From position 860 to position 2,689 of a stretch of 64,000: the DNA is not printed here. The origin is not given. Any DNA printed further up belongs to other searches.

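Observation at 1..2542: LexA-like / unknown / OLD-family ATPase-Toprim three-gene operon: candidate SOS-linked defence or abortive-infection module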

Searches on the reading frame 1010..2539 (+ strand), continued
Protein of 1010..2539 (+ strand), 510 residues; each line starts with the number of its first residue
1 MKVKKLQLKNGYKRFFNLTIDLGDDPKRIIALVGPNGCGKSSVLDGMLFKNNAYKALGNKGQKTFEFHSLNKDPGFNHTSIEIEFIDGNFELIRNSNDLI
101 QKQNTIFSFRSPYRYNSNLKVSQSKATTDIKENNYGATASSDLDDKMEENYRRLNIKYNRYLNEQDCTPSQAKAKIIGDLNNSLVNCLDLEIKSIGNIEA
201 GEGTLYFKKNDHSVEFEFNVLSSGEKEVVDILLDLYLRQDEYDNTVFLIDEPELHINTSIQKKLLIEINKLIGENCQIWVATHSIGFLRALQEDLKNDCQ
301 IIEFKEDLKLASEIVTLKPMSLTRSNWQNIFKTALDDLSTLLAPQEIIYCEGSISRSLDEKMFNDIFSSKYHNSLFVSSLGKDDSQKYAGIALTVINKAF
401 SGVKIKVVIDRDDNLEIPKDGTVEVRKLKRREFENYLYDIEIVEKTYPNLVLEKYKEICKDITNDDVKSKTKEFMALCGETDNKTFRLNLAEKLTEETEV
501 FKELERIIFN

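Call 20: find_related_loci(query=A1, collection=genome_contigs, flank=10000)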
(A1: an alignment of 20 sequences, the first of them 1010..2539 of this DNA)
Query A1 (510 aa) in genome_contigs; peptide patterns used: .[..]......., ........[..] (x = any residue, [..] = any of these).
545 stretches matched a pattern; 240 encode a relative of the query (tblastn E <= 1e-3); the best 80 are kept; 80 distinct loci.
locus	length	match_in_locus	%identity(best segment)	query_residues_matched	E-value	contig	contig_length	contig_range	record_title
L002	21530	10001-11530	68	1-509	0e+0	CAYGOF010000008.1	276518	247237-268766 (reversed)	MAG TPA_asm: uncultured Roseivirgaceae bacterium isolate ERP117304_co1_130 genome assembly, contig: NODE_46_length_27651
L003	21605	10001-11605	59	1-510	0e+0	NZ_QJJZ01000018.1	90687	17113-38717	Arenibacter sp. ARW7G5Y1 Ga0206399_118, whole genome shotgun sequence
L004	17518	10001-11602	59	1-510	0e+0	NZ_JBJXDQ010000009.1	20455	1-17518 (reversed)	MAG: Flavobacterium sp. isolate R.bin.25 k127_439539, whole genome shotgun sequence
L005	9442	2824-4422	58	1-509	0e+0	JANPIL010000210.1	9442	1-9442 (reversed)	MAG: Sphingobacteriales bacterium isolate VAR_61_metabat_79 VAR_61_k141_2662644, whole genome shotgun sequence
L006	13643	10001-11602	59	1-510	0e+0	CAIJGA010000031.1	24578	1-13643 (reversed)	MAG: uncultured Chlorobiaceae bacterium isolate F4_bin-342 genome assembly, contig: bin-342:31/34, whole genome shotgun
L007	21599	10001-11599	59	1-509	0e+0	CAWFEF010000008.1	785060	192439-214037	MAG: uncultured Gammaproteobacteria bacterium isolate MFD05674.bin.2.90 genome assembly, contig: contig_86828, whole gen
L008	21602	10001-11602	59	1-510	0e+0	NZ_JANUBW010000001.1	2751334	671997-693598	Niastella sp. OAS944 Ga0395978_01, whole genome shotgun sequence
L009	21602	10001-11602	59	1-510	0e+0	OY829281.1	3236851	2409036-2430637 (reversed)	MAG: Balneolaceae bacterium isolate c63fa63d-abcb-44aa-a049-ecdd770e9aed genome assembly, chromosome: 1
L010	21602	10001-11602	58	1-510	0e+0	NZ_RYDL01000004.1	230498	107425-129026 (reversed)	Flavobacterium sp. RSP15 NODE_4_length_230498_cov_156.555991, whole genome shotgun sequence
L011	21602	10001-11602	58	1-510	0e+0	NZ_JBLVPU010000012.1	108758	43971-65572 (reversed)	Flavobacterium sp. ZT3P35 L31_12, whole genome shotgun sequence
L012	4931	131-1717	59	5-509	0e+0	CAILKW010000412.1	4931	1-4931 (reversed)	MAG: uncultured Bacteroidia bacterium isolate KTt_bin-2223 genome assembly, contig: bin-2223:412/851, whole genome shotg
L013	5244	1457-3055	58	1-509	0e+0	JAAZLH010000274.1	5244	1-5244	MAG: Candidatus Epulonipiscium sp. isolate AS23ysBPME_185 141246_AS23, whole genome shotgun sequence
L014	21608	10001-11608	58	1-510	0e+0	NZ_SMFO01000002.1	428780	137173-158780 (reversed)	Flavobacterium hiemivividum strain TSA-D2 contig2, whole genome shotgun sequence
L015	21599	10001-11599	56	1-509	0e+0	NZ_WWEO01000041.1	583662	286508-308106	Mucilaginibacter agri strain R11 127, whole genome shotgun sequence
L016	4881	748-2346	56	1-509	0e+0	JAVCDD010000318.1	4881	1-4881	MAG: Candidatus Hatepunaea meridiana isolate MAG_3300035698_979 Ga0374944_591138, whole genome shotgun sequence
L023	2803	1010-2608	56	1-509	0e+0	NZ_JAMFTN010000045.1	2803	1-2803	Aliidiomarina quisquiliarum strain Y-6 soapdenovo_K_127_45, whole genome shotgun sequence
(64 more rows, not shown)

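Call 28: predict_structure(alignment_id=A1)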
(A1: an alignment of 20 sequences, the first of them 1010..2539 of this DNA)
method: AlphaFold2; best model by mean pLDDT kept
length: 510 residues; sequences in the alignment: 20
mean_pLDDT: 74.7   pTM: 0.61
mean pLDDT of the five models: 74.7, 73.8, 72.6, 71.7, 70.4
residues with pLDDT >= 90: 100; 70-90: 250; 50-70: 101; < 50: 59
segments of 3 or more residues with pLDDT < 50: 56-64, 66-74, 111-144, 353-357
pLDDT, mean of each block of 10 residues (from residue 1): 91 85 95 83 84 54 47 61 92 83 68 34 27 31 52 76 80 81 84 64 66 57 72 80 81 66 90 88 88 94 90 93 90 74 68 51 75 72 55 62 75 66 78 86 91 89 87 90 86 89 88
secondary structure, 60 per line:
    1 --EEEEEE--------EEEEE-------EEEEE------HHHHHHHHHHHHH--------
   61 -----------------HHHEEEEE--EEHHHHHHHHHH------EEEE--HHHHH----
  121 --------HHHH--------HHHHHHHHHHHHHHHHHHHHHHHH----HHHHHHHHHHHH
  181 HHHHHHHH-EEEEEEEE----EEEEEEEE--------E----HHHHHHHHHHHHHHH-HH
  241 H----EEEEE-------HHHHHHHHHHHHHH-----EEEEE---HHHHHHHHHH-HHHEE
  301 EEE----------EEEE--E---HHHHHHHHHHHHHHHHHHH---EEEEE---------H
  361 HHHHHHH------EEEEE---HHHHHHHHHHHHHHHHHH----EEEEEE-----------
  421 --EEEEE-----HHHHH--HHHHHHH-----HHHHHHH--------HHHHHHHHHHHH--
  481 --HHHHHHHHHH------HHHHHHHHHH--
elements in order: E3-8 E17-21 E29-33 H40-52 E81-85 H90-99 E106-109 H112-116 H129-132 H141-164 H169-188 E190-197 E202-209 H223-237 E246-250 H258-271 E277-281 H285-294 E299-303 E314-317 H324-342 E346-350 H360-367 E374-378 H382-399 E404-409 E423-427 H433-437 H440-446 H452-458 H467-478 H483-492 H499-508

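Call 32: fold_search(model_id=the predicted structure, library=pdb)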
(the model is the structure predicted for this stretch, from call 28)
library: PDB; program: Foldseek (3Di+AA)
matches with E <= 10: 959; with E <= 0.001: 181
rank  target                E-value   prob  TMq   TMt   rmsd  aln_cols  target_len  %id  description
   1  9nnb_D                6.4e-10  1.00  0.41  0.41  11.8       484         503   15  Cryo-EM structure of the Retron Ec78 complex, PtuA:PtuB:RT (4:2:1) (released 2025-10-08)
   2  9e91_A                1.1e-09  1.00  0.37  0.46  10.2       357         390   20  Ec83 Retron PtuA Dimer bound to ATP (released 2025-07-02)
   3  8sux_F                1.7e-09  1.00  0.37  0.49   9.2       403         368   14  Structure of E. coli PtuA hexamer (released 2024-01-10)
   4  8eea_D                1.7e-09  1.00  0.37  0.41  12.7       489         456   13  Structure of E.coli Septu (PtuAB) complex (released 2023-12-27)
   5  8eea_B                1.8e-09  1.00  0.37  0.49   9.0       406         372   16  Structure of E.coli Septu (PtuAB) complex (released 2023-12-27)
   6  9l7p_C                2.2e-09  1.00  0.37  0.46   9.3       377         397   16  Cryo-EM structure of retron Ec78 system complex (released 2025-12-10)
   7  9n6b_B                2.3e-09  1.00  0.33  0.33  14.8       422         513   14  Structure of the retron IA complex with HNH nuclease in the "up" orientation (released 2025-04-23)
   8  9kjx_E                2.5e-09  1.00  0.39  0.40  10.3       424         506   16  Cryo-EM structure of the Retron-Eco7 complex (state 1) (released 2025-11-12)
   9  9e90_A                2.8e-09  1.00  0.37  0.39   9.6       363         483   18  Ec83 Retron PtuA/PtuB (2-1) complex bound to ATP (released 2025-07-02)
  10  8sux_C                3.3e-09  1.00  0.38  0.48  11.3       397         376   15  Structure of E. coli PtuA hexamer (released 2024-01-10)
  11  9kjx_B                3.9e-09  1.00  0.39  0.38  10.8       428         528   16  Cryo-EM structure of the Retron-Eco7 complex (state 1) (released 2025-11-12)
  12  9kjz_B                3.9e-09  1.00  0.39  0.37  11.8       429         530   16  Cryo-EM structure of the Retron-Eco7 complex (state 3) (released 2025-11-12)
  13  9nnb_C                3.9e-09  1.00  0.36  0.34  13.1       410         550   17  Cryo-EM structure of the Retron Ec78 complex, PtuA:PtuB:RT (4:2:1) (released 2025-10-08)
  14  9kjy_E                4.1e-09  1.00  0.38  0.38  10.1       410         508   16  Cryo-EM structure of the Retron-Eco7 complex (state 2) (released 2025-11-12)
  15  9n69_C                4.1e-09  1.00  0.35  0.39  14.6       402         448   16  Structure of the retron IA complex with HNH nuclease in the "down" orientation (released 2025-04-23)
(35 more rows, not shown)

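Call 49: find_homologous_proteins(query=L001:375-2522:+, max_evalue=1e-10)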
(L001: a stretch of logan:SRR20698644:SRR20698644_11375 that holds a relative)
Query L001:375-2522:+ (716 aa): 6740 proteins with E <= 1e-10 among 8000 candidates; the best 120 are listed.
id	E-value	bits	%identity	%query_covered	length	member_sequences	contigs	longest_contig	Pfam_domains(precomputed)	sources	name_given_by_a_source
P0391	0.0e+0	1247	76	99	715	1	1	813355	PF00717.29,PF01541.31,PF09848.16,PF04851.22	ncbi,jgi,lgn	ncbi:MAG: DNA/RNA helicase domain-containing protein [Candidatus Paceibacterota bacterium]|jgi:hypot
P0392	0.0e+0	1246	77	100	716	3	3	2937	PF00717.29,PF09848.16,PF04851.22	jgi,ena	-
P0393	0.0e+0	1236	76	100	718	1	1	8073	PF00717.29,PF01541.31,PF09848.16,PF04851.22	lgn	-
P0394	0.0e+0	1229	77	100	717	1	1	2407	PF00717.29,PF09848.16,PF04851.22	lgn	-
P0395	0.0e+0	1226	76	100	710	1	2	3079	PF00717.29,PF09848.16,PF04851.22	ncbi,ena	-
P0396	0.0e+0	1190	73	99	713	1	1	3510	PF00717.29,PF09848.16,PF04851.22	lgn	-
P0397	0.0e+0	1161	72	99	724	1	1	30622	PF00717.29,PF09848.16,PF04851.22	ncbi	-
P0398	0.0e+0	1156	73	100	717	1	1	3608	PF00717.29,PF09848.16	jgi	jgi:uncharacterized protein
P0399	0.0e+0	1142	70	100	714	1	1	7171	PF00717.29,PF09848.16,PF04851.22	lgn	-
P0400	0.0e+0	1125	69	100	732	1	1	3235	PF00717.29,PF09848.16,PF04851.22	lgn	-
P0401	0.0e+0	1116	70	100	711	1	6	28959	PF00717.29,PF09848.16,PF04851.22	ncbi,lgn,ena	-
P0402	0.0e+0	1110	69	100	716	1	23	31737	PF00717.29,PF09848.16,PF04851.22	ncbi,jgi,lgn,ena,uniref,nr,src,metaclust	ncbi:MAG: hypothetical protein A2312_04950 [Candidatus Staskawiczbacteria bacterium RIFOXYB2_FULL_32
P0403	0.0e+0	1102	68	100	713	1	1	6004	PF00717.29,PF09848.16,PF04851.22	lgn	-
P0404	0.0e+0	1100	67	99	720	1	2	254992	PF00717.29,PF09848.16,PF04851.22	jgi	jgi:uncharacterized protein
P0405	0.0e+0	1093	68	100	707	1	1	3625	PF00717.29,PF09848.16,PF04851.22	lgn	-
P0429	5.8e-291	985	63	99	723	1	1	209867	PF00717.29,PF09848.16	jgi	jgi:uncharacterized protein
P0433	1.0e-280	951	61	97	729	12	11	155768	PF00717.29,PF09848.16,PF04851.22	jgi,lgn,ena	-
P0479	8.1e-257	872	61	91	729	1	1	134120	PF00717.29,PF01541.31,PF09848.16,PF04851.22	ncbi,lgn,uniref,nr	ncbi:DNA/RNA helicase domain-containing protein [Flavobacterium aciduliphilum]|uniref:GIY-YIG domain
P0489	7.3e-256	869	58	99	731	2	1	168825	PF00717.29,PF01541.31,PF09848.16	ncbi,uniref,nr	ncbi:DUF2075 domain-containing protein [Tenacibaculum sp. 1B UA]|uniref:DNA/RNA helicase domain-cont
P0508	1.5e-254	865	58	92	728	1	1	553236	PF00717.29,PF01541.31,PF09848.16,PF04851.22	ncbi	ncbi:DNA/RNA helicase domain-containing protein [Aquirufa beregesia]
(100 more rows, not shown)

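Call 51: find_encoding_contigs(protein=P0479, flank=6000, max_places=2)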
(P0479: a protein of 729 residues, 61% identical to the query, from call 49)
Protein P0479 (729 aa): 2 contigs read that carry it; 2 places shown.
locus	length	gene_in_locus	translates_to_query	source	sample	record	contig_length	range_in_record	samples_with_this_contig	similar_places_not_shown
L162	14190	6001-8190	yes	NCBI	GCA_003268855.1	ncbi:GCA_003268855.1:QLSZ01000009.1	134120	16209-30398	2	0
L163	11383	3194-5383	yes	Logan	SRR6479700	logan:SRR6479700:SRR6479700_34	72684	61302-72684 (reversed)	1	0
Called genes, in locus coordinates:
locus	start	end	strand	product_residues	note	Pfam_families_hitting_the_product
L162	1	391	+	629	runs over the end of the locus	PF00270:DEAD, PF04851:ResIII, PF00271:Helicase_C, PF28538:Helicase_helical, PF03880:DbpA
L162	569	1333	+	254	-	PF13620:CarboxypepD_reg (faint), PF13715:CarbopepD_reg_2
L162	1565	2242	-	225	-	PF00588:SpoU_methylase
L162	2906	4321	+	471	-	PF00206:Lyase_1, PF08328:ASL_C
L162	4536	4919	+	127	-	PF18291:HU-HIG, PF00216:Bac_DNA_binding (weak)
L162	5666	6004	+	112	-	PF12643:MazG-like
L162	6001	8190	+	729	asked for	PF01541:GIY-YIG, PF04851:ResIII (weak), PF09848:SLFN-g3_helicase, PF00717:Peptidase_S24 (weak)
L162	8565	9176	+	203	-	-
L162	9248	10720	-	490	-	PF00478:IMPDH, PF03060:NMO (faint), PF00571:CBS, PF01070:FMN_dh (weak)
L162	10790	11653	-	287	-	PF00682:HMGL-like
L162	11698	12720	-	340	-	PF01180:DHO_dh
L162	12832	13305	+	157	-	PF02590:SPOUT_MTase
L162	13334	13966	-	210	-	-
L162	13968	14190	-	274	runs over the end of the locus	PF00809:Pterin_bind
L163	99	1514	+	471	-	PF00206:Lyase_1, PF08328:ASL_C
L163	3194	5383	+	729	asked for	PF01541:GIY-YIG, PF04851:ResIII (weak), PF09848:SLFN-g3_helicase, PF00717:Peptidase_S24 (weak)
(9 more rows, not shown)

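Call 58: find_encoding_contigs(protein=P0002, flank=6000, max_places=4)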
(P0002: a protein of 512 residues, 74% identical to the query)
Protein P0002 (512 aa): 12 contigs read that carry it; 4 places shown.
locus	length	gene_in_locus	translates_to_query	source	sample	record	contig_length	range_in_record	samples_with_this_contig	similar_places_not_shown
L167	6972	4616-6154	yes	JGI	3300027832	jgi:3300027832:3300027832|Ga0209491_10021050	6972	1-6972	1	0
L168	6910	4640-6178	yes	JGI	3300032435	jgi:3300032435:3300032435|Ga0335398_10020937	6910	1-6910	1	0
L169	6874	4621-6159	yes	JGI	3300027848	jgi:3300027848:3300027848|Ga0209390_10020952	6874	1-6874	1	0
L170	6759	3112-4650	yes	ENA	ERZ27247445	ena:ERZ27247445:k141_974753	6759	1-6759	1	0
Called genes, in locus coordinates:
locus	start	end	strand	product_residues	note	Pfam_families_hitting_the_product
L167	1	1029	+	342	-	?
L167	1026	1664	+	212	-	PF02581:TMP-TENI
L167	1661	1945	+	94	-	PF03966:Trm112p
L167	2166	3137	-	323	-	PF09556:RE_HaeIII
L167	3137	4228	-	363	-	PF00145:DNA_methylase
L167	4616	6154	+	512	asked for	PF02463:SMC_N, PF13175:AAA_15, PF13304:AAA_21, PF13175:AAA_15 (weak)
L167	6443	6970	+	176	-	?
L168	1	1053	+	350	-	?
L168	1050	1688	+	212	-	PF02581:TMP-TENI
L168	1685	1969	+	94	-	PF03966:Trm112p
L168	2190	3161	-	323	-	PF09556:RE_HaeIII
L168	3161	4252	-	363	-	PF00145:DNA_methylase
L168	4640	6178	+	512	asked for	PF02463:SMC_N, PF13175:AAA_15, PF13304:AAA_21, PF13175:AAA_15 (weak)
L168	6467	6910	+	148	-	?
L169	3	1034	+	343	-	?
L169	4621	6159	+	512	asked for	PF02463:SMC_N, PF13175:AAA_15, PF13304:AAA_21, PF13175:AAA_15 (weak)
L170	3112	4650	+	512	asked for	PF02463:SMC_N, PF13175:AAA_15, PF13304:AAA_21, PF13175:AAA_15 (weak)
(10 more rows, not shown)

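Call 72: find_encoding_contigs(protein=P0489, flank=5000, max_places=1)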
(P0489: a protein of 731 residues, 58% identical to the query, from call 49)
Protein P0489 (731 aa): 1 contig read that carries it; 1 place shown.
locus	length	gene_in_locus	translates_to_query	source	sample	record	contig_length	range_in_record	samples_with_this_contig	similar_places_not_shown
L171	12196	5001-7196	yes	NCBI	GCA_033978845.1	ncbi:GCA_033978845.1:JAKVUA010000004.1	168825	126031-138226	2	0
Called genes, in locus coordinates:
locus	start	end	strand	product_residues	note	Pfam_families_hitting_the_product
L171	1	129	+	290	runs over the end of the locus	PF12146:Hydrolase_4, PF00561:Abhydrolase_1, PF12697:Abhydrolase_6 (weak)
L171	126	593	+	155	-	PF01641:SelR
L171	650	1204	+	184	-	PF07609:DUF1572, PF12867:DinB_2 (weak)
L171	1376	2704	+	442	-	PF02881:SRP54_N, PF01656:CbiA (faint), PF06414:Zeta_toxin (weak), PF13401:AAA_22 (weak), PF00448:SRP54, PF02978:SRP_SPB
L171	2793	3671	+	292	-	PF00763:THF_DHG_CYH, PF02882:THF_DHG_CYH_C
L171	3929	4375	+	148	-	-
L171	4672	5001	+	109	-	PF08761:dUTPase_2 (weak), PF03819:MazG (weak), PF12643:MazG-like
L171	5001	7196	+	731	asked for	PF01541:GIY-YIG (weak), PF09848:SLFN-g3_helicase, PF00717:Peptidase_S24 (weak)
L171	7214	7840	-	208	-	PF04002:RadC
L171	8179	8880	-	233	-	PF14848:HU-DNA_bdg, PF18291:HU-HIG (weak), PF14734:DUF4469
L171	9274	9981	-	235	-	PF03575:Peptidase_S51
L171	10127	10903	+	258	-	PF13715:CarbopepD_reg_2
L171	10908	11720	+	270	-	PF13715:CarbopepD_reg_2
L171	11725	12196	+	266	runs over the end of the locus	PF13620:CarboxypepD_reg (weak), PF13715:CarbopepD_reg_2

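Call 73: find_encoding_contigs(protein=P0391, flank=5000, max_places=1)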
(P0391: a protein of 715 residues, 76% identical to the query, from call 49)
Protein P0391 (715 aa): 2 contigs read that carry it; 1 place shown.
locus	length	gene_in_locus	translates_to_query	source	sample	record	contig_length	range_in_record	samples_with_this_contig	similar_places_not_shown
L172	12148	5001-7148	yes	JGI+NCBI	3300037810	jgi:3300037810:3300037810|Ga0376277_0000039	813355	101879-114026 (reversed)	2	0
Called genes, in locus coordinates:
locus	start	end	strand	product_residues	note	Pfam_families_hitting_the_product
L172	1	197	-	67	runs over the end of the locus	-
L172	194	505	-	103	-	-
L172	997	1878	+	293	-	-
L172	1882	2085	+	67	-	-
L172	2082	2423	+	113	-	-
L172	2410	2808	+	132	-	-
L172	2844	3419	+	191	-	-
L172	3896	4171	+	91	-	-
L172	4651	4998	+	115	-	PF12643:MazG-like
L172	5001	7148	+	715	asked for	PF01541:GIY-YIG (faint), PF04851:ResIII (weak), PF09848:SLFN-g3_helicase, PF00717:Peptidase_S24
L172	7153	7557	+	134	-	-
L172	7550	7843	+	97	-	-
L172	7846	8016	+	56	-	-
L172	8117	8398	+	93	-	PF01022:HTH_5 (weak), PF13412:HTH_24 (weak)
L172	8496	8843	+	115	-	PF09397:FtsK_gamma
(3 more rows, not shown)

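Call 74: find_encoding_contigs(protein=P0508, flank=5000, max_places=1)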
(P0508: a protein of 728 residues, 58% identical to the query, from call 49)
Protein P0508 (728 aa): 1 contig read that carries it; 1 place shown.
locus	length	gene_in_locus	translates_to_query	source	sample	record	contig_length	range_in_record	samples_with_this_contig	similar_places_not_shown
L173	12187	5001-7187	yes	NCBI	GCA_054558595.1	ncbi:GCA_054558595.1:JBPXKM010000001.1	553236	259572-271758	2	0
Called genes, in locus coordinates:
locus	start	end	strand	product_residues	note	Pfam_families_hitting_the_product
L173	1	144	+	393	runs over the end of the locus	PF00404:Dockerin_1 (faint), PF01839:FG-GAP (faint), PF13517:FG-GAP_3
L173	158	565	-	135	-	PF13508:Acetyltransf_7 (weak), PF13673:Acetyltransf_10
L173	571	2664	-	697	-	PF01011:PQQ, PF13570:Beta-prop_ACSF4 (faint), PF13442:Cytochrome_CBB3, PF01011:PQQ, PF13360:PQQ_2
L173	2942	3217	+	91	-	PF05015:HigB-like_toxin (weak)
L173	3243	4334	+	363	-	PF01381:HTH_3 (weak), PF06114:Peptidase_M78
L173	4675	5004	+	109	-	PF08761:dUTPase_2 (weak), PF12643:MazG-like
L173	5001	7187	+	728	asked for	PF01541:GIY-YIG (faint), PF04851:ResIII (weak), PF09848:SLFN-g3_helicase, PF00717:Peptidase_S24 (weak)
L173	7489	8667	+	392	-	PF01381:HTH_3 (weak), PF06114:Peptidase_M78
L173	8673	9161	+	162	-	PF01850:PIN, PF14367:DUF4411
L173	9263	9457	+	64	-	-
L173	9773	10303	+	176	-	PF05163:DinB, PF12867:DinB_2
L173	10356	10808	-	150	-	PF08327:AHSA1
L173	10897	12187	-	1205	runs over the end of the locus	PF25788:Ig_Rha78A_N, PF08531:Bac_rhamnosid_N, PF05592:Bac_rhamnosid, PF17389:Bac_rhamnosid6H, PF17390:Bac_rhamnosid_C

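Call 79: find_related_loci(query=A1, collection=viral_contigs, flank=5000)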
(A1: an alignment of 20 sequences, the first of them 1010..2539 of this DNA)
Query A1 (510 aa) in viral_contigs; peptide patterns used: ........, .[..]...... (x = any residue, [..] = any of these).
32 stretches matched a pattern; 6 encode a relative of the query (tblastn E <= 1e-3); 6 distinct loci.
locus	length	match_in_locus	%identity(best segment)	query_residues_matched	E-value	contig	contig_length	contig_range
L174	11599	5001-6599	54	1-509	9e-179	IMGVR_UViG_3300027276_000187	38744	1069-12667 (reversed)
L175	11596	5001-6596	47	1-509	2e-160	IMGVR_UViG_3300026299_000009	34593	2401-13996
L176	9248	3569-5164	47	1-509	2e-160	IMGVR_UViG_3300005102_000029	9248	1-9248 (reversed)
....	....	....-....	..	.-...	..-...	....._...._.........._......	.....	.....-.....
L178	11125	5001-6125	32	1-284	2e-4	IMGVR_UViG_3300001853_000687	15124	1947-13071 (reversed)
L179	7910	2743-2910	36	30-84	1e-4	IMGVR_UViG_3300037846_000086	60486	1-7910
